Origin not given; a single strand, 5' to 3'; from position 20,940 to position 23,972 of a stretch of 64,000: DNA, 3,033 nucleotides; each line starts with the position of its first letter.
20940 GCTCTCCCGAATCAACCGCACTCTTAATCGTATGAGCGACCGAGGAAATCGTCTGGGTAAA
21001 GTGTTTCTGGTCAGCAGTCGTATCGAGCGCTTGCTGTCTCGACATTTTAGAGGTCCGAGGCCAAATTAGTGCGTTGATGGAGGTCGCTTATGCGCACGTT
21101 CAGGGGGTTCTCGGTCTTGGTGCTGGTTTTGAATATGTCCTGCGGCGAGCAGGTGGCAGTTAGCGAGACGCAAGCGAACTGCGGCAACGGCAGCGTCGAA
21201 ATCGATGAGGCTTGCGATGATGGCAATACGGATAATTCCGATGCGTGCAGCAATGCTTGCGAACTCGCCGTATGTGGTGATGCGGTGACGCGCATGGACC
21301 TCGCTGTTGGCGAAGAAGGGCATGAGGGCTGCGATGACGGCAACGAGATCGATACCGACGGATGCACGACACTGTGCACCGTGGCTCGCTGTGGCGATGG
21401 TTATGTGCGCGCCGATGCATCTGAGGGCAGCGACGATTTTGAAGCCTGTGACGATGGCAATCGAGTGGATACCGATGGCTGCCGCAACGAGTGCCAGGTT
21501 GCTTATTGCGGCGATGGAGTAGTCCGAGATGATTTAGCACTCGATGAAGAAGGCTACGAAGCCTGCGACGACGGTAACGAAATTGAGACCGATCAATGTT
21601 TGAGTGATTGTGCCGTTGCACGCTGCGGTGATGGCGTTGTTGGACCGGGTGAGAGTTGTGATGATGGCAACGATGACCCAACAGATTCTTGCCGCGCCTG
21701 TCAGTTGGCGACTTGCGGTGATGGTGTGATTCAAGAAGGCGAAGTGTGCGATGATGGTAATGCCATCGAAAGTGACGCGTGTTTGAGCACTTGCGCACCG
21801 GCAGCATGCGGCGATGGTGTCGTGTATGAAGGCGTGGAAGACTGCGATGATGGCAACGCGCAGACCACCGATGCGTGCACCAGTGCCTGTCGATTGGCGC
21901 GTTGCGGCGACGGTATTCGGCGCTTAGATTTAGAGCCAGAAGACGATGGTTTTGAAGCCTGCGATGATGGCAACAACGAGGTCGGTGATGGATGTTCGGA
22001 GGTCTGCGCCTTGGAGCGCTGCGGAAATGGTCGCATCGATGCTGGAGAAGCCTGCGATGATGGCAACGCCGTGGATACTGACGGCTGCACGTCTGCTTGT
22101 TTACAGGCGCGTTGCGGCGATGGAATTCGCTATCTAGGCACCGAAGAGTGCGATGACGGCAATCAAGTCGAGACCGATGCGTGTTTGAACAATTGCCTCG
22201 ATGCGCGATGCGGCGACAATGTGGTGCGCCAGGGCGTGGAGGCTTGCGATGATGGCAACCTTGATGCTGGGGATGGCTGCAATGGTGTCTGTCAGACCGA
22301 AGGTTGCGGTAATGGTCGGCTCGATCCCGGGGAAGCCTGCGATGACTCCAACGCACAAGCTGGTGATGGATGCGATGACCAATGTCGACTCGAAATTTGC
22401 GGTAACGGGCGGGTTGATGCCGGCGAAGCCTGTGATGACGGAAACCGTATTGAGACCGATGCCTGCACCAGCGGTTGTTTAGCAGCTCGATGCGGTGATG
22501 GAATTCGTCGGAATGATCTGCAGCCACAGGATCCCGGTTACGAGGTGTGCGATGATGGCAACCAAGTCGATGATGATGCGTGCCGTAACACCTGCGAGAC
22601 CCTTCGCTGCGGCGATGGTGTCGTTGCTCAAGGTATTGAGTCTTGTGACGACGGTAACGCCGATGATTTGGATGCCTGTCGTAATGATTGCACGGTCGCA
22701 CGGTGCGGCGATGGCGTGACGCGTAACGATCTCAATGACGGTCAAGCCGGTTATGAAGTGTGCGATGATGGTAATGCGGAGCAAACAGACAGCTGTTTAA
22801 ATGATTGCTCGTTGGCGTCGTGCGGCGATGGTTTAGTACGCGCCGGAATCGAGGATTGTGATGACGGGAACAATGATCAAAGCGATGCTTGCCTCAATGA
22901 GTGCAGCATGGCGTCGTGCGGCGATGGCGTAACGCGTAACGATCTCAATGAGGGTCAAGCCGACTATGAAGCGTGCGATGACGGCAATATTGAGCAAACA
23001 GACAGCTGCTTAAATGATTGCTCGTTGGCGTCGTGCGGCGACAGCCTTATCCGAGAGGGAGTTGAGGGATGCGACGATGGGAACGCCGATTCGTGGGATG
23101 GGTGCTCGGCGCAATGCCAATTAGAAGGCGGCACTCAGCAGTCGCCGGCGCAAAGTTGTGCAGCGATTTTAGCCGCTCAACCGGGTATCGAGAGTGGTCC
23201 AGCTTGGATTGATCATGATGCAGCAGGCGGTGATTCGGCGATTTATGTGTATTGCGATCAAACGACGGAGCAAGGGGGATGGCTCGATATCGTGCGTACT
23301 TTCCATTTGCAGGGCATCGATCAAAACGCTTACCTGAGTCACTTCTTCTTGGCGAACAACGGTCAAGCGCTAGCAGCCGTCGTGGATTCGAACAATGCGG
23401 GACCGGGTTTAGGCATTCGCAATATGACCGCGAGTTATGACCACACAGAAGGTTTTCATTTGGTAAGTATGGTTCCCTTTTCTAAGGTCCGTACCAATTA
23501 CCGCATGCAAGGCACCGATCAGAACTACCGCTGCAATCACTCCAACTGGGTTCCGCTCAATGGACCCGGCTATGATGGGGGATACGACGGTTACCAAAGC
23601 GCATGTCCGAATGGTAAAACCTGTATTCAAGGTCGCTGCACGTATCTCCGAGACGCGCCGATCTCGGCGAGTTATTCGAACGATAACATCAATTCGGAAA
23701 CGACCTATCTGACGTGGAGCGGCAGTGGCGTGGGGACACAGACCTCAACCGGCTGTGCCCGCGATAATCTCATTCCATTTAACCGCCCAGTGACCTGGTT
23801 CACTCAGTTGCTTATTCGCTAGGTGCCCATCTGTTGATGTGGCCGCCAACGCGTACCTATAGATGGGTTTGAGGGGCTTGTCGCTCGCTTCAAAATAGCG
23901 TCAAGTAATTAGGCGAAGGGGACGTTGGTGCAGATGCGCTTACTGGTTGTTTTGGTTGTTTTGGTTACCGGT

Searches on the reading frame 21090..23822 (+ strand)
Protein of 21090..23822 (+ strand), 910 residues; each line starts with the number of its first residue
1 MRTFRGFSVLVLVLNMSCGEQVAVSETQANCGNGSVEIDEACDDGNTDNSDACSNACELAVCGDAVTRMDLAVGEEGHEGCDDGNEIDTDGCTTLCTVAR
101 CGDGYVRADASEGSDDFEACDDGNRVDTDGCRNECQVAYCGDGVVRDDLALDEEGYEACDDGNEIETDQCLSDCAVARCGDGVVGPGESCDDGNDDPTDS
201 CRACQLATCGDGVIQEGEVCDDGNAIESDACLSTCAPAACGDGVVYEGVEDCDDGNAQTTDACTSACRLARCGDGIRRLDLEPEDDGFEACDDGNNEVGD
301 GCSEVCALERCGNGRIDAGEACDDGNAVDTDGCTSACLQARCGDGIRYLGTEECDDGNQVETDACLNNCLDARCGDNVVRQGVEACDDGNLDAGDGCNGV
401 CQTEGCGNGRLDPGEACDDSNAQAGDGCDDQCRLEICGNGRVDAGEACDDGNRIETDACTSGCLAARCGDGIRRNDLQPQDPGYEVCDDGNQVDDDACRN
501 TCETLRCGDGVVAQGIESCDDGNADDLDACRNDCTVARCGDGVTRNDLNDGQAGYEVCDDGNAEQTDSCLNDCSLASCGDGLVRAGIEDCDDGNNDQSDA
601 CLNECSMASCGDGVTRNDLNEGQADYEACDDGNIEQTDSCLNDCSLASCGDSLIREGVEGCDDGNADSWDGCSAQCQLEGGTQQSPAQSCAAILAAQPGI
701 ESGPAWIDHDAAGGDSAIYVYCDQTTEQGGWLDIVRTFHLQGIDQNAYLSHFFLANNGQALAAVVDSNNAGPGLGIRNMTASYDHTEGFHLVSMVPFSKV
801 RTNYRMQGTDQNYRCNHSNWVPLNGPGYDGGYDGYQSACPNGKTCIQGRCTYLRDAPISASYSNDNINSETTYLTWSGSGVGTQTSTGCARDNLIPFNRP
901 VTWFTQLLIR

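Call 7: search_protein_families(library=pfam, proteins=[window:21090-23822:+], max_evalue=0.1)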
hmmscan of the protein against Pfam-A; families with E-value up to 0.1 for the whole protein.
window:21090-23822:+ (910 aa): 1 family
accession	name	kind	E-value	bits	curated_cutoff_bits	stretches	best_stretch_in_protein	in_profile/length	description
PF13948.11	DUF4215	-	3.1e-71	235.9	27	16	174-205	17-47/47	Domain of unknown function (DUF4215)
